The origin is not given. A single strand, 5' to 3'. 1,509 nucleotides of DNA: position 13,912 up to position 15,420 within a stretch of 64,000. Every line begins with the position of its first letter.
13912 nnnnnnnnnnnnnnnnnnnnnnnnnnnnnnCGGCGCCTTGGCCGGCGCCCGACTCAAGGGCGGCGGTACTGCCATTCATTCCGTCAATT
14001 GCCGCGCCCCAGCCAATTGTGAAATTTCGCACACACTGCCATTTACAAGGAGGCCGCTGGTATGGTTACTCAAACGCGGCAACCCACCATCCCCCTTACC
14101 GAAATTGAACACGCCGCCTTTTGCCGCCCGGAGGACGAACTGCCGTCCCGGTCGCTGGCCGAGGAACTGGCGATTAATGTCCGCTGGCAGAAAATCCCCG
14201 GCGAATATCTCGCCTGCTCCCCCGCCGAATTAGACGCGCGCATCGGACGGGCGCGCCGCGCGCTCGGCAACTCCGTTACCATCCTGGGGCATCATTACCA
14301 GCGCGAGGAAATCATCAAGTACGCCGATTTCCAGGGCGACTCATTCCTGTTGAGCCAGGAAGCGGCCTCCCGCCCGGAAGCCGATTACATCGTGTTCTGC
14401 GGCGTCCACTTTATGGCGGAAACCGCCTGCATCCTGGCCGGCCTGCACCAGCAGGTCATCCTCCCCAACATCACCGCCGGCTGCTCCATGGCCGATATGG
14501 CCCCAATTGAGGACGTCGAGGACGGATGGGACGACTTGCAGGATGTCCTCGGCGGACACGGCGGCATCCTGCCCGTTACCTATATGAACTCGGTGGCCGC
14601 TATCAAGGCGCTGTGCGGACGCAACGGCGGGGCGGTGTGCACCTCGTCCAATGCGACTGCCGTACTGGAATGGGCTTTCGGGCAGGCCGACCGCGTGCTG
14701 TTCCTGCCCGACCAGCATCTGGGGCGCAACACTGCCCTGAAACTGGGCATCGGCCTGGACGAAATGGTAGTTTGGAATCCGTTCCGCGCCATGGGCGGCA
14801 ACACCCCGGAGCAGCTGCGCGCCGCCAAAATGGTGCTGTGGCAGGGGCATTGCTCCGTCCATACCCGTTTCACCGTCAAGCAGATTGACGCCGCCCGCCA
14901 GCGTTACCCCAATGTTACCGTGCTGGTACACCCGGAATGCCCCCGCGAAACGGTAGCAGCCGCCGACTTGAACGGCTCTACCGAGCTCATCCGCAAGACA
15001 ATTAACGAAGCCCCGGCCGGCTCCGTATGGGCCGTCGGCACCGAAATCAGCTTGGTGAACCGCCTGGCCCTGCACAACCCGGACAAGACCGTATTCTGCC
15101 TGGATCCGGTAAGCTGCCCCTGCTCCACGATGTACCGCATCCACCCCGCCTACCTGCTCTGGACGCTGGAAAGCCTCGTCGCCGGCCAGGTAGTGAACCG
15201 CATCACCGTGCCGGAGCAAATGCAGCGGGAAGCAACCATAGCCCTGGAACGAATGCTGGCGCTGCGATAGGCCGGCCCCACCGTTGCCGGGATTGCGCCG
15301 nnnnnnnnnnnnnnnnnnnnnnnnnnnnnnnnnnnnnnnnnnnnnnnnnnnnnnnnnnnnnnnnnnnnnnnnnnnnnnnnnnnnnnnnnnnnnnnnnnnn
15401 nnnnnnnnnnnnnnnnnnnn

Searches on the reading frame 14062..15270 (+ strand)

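Call 102: search_protein_families(library=pfam, proteins=[window:14062-15270:+], max_evalue=0.001)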
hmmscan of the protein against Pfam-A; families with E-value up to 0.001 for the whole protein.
window:14062-15270:+ (402 aa): 1 family
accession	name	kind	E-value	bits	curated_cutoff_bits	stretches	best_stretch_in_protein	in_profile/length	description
PF02445.21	NadA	-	1.5e-95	320.1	27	1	67-400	9-295/295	Quinolinate synthetase A protein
